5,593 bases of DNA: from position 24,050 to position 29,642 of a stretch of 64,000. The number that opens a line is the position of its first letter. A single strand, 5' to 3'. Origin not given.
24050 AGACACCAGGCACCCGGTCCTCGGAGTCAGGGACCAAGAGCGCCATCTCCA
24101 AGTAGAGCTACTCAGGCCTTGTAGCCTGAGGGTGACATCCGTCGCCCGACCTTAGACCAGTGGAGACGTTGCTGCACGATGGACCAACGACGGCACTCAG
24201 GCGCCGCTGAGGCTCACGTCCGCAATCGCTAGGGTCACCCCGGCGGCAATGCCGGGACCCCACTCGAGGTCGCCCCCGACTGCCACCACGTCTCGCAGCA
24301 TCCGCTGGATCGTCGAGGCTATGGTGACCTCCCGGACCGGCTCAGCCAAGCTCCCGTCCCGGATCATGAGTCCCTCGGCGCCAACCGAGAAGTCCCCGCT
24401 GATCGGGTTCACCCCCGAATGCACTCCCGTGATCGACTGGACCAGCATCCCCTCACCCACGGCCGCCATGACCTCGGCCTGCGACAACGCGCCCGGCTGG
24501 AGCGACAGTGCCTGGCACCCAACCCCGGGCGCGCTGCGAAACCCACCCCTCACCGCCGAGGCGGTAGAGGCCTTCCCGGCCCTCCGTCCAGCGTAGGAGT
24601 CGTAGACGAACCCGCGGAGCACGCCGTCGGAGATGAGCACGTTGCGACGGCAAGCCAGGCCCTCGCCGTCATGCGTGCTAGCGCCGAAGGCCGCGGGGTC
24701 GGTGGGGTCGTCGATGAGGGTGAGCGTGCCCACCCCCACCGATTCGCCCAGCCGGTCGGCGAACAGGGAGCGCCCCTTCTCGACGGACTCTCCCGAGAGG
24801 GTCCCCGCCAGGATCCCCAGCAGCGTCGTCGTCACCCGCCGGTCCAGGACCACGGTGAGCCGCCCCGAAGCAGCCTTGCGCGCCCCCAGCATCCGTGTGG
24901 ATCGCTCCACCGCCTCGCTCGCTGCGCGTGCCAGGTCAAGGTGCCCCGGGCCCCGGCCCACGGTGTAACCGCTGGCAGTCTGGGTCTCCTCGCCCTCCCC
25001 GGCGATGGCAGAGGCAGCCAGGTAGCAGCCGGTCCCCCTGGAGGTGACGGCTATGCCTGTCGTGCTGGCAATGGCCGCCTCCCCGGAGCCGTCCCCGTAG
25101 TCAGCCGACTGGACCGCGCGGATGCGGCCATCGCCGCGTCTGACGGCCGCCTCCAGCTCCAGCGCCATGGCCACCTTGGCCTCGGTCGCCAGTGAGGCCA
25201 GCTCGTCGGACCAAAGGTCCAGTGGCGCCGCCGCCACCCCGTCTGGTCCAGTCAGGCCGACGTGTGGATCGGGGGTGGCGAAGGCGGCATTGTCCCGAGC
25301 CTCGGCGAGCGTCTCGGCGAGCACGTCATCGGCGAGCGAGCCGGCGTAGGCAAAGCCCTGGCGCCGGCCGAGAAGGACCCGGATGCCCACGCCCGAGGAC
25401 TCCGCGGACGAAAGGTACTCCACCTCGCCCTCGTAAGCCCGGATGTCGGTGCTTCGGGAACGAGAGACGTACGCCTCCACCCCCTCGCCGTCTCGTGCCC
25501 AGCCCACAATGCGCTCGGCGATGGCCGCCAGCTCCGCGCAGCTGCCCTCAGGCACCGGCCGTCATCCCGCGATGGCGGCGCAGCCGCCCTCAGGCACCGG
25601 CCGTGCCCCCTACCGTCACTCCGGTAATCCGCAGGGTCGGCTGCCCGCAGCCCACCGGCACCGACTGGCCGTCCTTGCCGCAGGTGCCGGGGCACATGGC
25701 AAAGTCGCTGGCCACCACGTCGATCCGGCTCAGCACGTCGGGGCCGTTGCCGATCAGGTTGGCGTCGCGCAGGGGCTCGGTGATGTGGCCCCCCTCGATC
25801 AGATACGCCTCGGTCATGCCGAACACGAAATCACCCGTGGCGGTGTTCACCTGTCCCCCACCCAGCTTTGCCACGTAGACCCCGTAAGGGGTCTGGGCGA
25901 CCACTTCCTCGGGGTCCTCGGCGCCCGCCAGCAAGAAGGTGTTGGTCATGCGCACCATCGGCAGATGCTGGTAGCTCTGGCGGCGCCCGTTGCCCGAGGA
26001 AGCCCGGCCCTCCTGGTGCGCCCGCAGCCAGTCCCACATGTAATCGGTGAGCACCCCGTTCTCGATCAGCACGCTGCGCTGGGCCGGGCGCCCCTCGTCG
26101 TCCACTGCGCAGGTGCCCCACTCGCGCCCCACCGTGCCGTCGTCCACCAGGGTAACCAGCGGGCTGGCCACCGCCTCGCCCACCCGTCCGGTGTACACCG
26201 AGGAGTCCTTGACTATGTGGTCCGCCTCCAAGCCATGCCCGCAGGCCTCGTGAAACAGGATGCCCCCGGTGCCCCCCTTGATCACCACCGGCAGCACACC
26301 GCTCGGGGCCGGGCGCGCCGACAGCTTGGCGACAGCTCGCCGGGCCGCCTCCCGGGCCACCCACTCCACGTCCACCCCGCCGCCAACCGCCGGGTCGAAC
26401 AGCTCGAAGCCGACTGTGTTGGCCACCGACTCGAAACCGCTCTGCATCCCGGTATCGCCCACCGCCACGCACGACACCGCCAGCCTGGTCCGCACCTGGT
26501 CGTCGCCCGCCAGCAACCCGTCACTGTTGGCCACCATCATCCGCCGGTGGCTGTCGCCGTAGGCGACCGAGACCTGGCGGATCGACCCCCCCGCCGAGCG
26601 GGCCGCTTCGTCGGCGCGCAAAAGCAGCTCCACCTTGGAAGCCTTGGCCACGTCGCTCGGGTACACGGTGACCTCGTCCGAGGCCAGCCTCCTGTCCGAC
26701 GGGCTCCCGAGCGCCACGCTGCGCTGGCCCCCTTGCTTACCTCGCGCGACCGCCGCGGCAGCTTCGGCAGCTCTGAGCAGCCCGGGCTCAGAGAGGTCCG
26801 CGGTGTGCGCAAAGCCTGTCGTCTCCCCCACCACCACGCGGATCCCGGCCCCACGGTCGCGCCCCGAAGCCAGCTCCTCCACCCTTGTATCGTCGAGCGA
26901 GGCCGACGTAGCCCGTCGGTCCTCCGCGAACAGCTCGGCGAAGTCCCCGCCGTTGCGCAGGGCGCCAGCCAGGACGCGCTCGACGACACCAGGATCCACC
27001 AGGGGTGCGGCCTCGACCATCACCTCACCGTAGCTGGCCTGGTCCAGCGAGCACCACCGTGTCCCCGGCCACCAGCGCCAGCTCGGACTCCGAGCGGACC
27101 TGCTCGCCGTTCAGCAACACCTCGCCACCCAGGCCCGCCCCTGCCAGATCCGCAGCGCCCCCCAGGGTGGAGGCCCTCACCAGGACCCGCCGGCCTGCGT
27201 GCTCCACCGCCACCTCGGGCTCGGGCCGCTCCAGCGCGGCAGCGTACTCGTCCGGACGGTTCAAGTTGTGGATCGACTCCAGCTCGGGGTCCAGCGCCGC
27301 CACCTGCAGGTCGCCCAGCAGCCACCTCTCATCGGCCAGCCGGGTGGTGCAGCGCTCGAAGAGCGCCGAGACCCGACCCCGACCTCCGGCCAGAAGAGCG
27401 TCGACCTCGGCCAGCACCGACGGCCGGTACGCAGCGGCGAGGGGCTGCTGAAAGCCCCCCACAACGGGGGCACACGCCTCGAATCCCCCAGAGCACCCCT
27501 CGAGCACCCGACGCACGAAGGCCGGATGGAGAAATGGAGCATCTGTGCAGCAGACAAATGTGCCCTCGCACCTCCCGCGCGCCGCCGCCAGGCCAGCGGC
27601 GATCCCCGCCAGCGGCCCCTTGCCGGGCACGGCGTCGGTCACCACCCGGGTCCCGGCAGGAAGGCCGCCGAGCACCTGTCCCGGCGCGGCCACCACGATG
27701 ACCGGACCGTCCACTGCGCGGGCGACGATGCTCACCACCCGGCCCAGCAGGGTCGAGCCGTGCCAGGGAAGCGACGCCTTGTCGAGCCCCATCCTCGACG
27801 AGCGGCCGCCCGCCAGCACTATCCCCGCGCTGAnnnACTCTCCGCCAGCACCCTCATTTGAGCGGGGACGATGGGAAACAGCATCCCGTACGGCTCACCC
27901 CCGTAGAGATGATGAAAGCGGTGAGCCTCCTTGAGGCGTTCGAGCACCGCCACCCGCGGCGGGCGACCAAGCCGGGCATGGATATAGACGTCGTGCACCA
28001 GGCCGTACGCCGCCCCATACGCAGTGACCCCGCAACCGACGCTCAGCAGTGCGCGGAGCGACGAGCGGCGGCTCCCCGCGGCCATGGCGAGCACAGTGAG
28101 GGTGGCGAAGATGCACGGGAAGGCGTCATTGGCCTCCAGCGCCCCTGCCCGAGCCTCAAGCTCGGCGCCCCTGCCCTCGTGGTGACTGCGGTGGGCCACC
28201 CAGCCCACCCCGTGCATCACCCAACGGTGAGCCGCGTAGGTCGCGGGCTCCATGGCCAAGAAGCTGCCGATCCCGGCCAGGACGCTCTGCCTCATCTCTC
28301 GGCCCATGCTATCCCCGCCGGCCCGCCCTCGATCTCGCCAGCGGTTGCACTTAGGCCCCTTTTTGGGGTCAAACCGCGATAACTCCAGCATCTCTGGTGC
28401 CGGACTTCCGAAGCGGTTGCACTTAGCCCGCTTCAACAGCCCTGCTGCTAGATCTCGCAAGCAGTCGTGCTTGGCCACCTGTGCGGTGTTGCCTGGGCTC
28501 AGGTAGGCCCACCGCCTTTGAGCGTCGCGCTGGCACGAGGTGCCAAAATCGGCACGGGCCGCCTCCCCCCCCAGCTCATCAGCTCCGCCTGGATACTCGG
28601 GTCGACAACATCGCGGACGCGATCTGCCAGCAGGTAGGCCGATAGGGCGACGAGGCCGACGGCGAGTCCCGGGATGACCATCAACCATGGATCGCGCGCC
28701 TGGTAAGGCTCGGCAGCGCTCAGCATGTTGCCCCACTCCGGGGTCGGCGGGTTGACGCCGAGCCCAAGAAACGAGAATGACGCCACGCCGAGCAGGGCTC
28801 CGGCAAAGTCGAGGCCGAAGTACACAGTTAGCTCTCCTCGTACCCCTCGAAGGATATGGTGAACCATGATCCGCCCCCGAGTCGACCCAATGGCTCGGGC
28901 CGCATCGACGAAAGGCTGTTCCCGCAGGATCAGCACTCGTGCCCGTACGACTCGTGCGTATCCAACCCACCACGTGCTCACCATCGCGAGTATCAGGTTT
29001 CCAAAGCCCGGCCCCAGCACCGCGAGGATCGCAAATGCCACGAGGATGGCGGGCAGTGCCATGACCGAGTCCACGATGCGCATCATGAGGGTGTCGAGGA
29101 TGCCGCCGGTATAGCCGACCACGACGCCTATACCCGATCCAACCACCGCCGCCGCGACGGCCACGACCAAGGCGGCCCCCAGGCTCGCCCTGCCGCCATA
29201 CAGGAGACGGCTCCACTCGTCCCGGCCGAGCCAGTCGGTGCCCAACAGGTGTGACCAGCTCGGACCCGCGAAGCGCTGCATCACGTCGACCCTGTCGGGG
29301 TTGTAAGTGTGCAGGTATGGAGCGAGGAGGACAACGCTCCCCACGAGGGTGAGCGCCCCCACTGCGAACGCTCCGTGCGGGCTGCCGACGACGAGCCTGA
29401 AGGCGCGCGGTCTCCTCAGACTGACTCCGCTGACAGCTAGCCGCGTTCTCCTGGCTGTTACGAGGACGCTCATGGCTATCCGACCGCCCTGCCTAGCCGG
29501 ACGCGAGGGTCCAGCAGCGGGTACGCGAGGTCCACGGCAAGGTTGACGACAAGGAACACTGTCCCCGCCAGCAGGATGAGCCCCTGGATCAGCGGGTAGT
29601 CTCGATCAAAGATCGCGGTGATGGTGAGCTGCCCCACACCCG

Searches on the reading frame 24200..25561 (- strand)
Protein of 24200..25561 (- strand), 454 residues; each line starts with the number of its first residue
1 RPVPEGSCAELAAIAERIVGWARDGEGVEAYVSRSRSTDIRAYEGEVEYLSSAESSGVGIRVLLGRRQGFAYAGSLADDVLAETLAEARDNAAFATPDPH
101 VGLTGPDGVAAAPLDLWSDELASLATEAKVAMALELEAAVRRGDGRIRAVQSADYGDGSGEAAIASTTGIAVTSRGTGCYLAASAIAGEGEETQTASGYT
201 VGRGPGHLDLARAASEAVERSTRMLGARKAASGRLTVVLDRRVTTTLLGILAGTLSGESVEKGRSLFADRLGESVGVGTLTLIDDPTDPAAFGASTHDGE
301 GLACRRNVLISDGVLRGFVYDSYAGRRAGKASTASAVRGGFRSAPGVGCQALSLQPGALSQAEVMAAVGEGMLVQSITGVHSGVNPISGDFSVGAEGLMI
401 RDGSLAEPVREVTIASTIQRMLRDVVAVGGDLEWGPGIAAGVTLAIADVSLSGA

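Call 32: search_protein_families(library=pfam, proteins=[window:24200-25561:-], max_evalue=0.001)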
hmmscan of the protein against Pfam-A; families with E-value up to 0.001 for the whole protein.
window:24200-25561:- (454 aa): 3 families
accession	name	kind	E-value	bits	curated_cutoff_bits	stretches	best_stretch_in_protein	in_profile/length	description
PF19289.4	PmbA_TldD_3rd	-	9.6e-61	205.2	22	1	232-452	1-219/220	PmbA/TldA metallopeptidase C-terminal domain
PF19290.4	PmbA_TldD_2nd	-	1.4e-13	51.7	20.9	1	121-225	3-109/109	PmbA/TldA metallopeptidase central domain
PF01523.21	PmbA_TldD_1st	-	3.9e-13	49.8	20.9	1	28-92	1-65/65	PmbA/TldA metallopeptidase domain 1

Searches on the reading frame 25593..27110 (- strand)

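Call 32: search_protein_families(library=pfam, proteins=[window:25593-27110:-], max_evalue=0.001)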
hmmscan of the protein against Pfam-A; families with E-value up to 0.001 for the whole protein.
window:25593-27110:- (506 aa): 3 families
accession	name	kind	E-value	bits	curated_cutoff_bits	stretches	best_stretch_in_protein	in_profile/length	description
PF19289.4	PmbA_TldD_3rd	-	4.3e-64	216.1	22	1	270-502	1-220/220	PmbA/TldA metallopeptidase C-terminal domain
PF19290.4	PmbA_TldD_2nd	-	3.4e-20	73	20.9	1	151-263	3-109/109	PmbA/TldA metallopeptidase central domain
PF01523.21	PmbA_TldD_1st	-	1.7e-16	60.6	20.9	1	58-122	1-65/65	PmbA/TldA metallopeptidase domain 1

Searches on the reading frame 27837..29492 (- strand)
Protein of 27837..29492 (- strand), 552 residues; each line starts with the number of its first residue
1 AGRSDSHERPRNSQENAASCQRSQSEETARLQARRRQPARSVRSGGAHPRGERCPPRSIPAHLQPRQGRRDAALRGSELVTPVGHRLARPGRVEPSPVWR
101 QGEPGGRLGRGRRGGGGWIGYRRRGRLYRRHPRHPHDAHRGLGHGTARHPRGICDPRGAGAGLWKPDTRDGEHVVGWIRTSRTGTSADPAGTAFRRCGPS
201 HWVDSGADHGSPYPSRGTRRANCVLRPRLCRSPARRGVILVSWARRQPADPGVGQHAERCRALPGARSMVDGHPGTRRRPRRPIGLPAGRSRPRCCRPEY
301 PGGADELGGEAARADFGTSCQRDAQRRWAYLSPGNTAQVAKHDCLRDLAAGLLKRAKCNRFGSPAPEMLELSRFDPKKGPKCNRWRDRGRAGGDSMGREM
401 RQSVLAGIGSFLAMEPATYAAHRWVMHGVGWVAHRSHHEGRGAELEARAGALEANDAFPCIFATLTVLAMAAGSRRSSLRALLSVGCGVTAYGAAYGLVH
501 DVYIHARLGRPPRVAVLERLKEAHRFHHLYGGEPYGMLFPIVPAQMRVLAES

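Call 31: search_protein_families(library=pfam, proteins=[window:27837-29492:-], max_evalue=0.001)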
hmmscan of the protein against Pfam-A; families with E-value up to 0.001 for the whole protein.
window:27837-29492:- (552 aa): 1 family
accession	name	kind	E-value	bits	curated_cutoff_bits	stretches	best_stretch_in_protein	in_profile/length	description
PF04116.19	FA_hydroxylase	-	1.7e-08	35.4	31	1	411-541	5-125/132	Fatty acid hydroxylase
